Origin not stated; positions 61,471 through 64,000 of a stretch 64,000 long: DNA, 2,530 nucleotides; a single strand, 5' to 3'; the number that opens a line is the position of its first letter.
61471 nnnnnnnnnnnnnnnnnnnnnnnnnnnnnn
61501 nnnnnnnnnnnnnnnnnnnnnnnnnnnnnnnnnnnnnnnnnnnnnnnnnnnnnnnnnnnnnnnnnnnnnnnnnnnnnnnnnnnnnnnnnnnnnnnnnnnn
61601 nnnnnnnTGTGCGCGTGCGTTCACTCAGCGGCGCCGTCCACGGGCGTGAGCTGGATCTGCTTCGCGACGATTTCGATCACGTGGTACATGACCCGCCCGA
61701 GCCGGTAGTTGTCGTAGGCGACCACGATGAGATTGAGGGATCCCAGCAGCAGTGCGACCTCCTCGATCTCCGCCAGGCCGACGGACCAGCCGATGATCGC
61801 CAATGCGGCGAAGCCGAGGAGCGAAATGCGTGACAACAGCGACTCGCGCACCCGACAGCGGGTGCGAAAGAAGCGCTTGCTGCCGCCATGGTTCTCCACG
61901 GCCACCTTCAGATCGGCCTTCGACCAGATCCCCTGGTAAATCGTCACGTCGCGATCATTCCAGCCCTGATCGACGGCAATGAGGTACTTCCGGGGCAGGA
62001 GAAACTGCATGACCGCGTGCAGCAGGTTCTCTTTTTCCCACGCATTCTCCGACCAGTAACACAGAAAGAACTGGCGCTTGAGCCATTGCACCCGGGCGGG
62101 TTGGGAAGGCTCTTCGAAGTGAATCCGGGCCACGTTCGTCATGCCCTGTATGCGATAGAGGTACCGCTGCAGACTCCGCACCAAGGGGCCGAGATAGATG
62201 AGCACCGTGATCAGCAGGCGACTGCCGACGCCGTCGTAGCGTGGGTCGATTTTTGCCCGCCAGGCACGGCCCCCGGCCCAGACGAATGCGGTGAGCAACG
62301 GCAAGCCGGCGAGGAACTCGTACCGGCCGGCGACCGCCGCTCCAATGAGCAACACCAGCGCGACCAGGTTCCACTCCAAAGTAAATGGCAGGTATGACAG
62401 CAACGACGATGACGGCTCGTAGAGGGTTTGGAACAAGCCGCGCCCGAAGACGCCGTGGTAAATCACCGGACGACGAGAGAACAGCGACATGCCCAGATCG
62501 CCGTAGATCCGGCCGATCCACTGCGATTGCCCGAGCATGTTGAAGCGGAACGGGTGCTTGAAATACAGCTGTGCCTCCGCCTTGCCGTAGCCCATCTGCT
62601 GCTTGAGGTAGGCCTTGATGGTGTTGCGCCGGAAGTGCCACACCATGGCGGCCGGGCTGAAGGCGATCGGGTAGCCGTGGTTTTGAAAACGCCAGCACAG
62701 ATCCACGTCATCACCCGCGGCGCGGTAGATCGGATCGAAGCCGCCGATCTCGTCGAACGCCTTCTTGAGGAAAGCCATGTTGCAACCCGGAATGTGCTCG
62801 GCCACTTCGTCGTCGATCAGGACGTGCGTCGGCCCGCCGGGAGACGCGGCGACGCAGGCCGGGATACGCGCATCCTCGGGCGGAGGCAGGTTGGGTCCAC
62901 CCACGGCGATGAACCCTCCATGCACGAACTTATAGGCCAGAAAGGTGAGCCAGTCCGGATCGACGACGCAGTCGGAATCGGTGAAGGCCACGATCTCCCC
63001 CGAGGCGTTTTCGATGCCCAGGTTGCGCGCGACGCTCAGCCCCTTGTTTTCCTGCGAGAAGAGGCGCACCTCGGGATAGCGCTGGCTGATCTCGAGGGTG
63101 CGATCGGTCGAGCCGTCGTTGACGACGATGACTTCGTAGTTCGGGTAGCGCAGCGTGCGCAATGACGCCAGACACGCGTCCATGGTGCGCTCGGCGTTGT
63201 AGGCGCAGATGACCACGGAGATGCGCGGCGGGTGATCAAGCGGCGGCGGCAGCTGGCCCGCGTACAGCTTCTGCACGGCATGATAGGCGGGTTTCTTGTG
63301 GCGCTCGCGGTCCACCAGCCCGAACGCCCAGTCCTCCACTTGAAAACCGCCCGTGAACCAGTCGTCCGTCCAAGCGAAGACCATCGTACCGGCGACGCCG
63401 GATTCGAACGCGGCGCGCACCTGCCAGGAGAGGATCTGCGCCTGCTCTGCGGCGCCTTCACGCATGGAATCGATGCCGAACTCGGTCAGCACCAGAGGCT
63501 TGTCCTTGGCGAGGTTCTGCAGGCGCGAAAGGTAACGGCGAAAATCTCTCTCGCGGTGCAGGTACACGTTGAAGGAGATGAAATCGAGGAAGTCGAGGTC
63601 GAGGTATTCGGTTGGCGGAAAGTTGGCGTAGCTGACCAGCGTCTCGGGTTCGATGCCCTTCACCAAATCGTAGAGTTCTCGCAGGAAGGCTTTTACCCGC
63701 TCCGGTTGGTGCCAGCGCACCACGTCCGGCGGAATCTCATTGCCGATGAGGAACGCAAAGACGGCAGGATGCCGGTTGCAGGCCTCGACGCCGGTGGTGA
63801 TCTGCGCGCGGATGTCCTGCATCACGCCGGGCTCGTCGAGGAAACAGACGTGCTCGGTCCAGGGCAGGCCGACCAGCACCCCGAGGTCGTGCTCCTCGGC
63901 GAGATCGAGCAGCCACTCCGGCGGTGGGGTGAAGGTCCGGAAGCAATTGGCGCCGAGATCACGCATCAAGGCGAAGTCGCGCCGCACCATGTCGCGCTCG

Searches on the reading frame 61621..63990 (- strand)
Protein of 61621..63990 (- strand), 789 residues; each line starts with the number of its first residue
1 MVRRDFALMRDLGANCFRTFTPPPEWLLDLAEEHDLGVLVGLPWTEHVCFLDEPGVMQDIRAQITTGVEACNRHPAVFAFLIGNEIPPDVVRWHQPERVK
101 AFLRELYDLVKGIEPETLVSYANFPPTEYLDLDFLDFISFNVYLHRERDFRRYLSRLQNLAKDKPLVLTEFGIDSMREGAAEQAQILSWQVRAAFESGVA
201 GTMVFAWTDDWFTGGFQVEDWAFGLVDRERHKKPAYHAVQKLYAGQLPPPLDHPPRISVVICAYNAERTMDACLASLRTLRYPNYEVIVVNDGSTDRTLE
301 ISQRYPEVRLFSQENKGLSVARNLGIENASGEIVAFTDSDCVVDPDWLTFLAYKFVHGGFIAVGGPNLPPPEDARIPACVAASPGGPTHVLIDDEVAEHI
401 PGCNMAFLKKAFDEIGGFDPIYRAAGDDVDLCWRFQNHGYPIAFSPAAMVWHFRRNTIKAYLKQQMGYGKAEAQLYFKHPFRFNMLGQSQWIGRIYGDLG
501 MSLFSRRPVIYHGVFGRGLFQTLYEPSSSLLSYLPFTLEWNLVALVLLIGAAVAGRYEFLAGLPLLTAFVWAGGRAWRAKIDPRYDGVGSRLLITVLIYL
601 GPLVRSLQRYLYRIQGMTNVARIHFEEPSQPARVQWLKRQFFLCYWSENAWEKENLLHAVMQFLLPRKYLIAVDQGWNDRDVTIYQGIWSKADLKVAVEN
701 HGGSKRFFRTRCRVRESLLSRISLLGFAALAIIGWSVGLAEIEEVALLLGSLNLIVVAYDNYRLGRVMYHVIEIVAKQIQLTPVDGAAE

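Call 14: search_protein_families(library=pfam, proteins=[window:61621-63990:-], max_evalue=0.01)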
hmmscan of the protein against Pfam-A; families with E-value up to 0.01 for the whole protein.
window:61621-63990:- (789 aa): 7 families
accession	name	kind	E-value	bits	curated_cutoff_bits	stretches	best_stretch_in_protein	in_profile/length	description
PF00535.33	Glycos_transf_2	-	2.1e-33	116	23.3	1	258-415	1-167/168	Glycosyl transferase family 2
PF13641.12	Glyco_tranf_2_3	-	2e-22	80.7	27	1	255-465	1-224/230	Glycosyltransferase like family 2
PF10111.15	Glyco_tranf_2_2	-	2.8e-13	50.4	27.3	1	258-348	1-99/276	Glycosyltransferase like family 2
PF13632.12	Glyco_trans_2_3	-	7.2e-10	39.4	27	1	334-549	2-189/198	Glycosyl transferase family group 2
PF13506.12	Glyco_transf_21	-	6.3e-07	29.5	21.7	1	325-466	25-170/174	Glycosyl transferase family 21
PF02836.23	Glyco_hydro_2_C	-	1.2e-06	28.3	21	1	2-184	38-224/302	Glycosyl hydrolases family 2, TIM barrel domain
PF02709.20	Glyco_transf_7C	-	0.00017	21.6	23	1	399-447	18-67/78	N-terminal domain of galactosyltransferase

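Call 26: search_protein_families(library=ncbifam, proteins=[window:61621-63990:-], max_evalue=0.001)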
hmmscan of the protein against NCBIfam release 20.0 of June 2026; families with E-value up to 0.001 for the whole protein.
window:61621-63990:- (789 aa): 21 families
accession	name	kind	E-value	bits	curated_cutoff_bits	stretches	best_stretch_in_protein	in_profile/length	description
TIGR03965.1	mycofact_glyco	equivalog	2.2e-48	165.3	280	1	249-497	68-325/467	mycofactocin biosynthesis glycosyltransferase MftF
NF041875.1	EPS_EpsD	equivalog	2.1e-33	116.1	370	1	257-480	1-235/325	exopolysaccharide biosynthesis glycosyltransferase EpsD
TIGR03937.1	PgaC_IcaA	equivalog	1.4e-29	103.3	422.3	2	248-358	38-153/407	poly-beta-1,6-N-acetyl-D-glucosamine synthase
NF007482.0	PRK10073.1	equivalog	8.2e-27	94.1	423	1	255-347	6-102/334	glycosyltransferase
NF041394.1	GtaseAglG_Halo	equivalog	8.8e-21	74.5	440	1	256-452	2-215/304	glucosyl-dolichyl phosphate glucuronosyltransferase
NF038299.1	EPS_HpsN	equivalog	3e-17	62.6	425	1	255-356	1-107/317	hormogonium polysaccharide biosynthesis glycosyltransferase HpsN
TIGR04283.1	glyco_like_mftF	equivalog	1e-16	61.2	182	1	257-351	1-93/221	TIGR04283 family arsenosugar biosynthesis glycosyltransferase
NF047683.1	TeichurnBiosyTuaG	equivalog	1.3e-16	61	400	1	254-348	5-104/252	teichuronic acid biosynthesis protein TuaG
NF038302.1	EPS_HpsE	equivalog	6.7e-16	58.1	300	1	257-452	3-222/307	hormogonium polysaccharide biosynthesis glycosyltransferase HpsE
NF053739.1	GlytfEpsEBac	equivalog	2e-10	40.1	450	1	255-343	1-95/265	glycosyltransferase EpsE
TIGR04242.1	nodulat_NodC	equivalog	5.8e-10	38.7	550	1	251-357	44-158/395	chitooligosaccharide synthase NodC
TIGR03111.1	glyc2_xrt_Gpos1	hypoth_equivalog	1.4e-09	37.3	363.95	1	253-355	47-156/439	TIGR03111 family XrtG-associated glycosyltransferase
TIGR03469.1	HpnB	hypoth_equivalog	1.8e-07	30.5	379.25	1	251-307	40-97/386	hopene-associated glycosyltransferase HpnB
NF050050.1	ProtGlycPglI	equivalog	1.2e-06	28.1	500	1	255-354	2-107/306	GalNAc(5)-diNAcBac-PP-undecaprenol beta-1,3-glucosyltransferase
NF047588.1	GlcsyltransPgfSStrep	equivalog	1.2e-06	28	500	1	256-355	2-110/308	glycosyltransferase PgfS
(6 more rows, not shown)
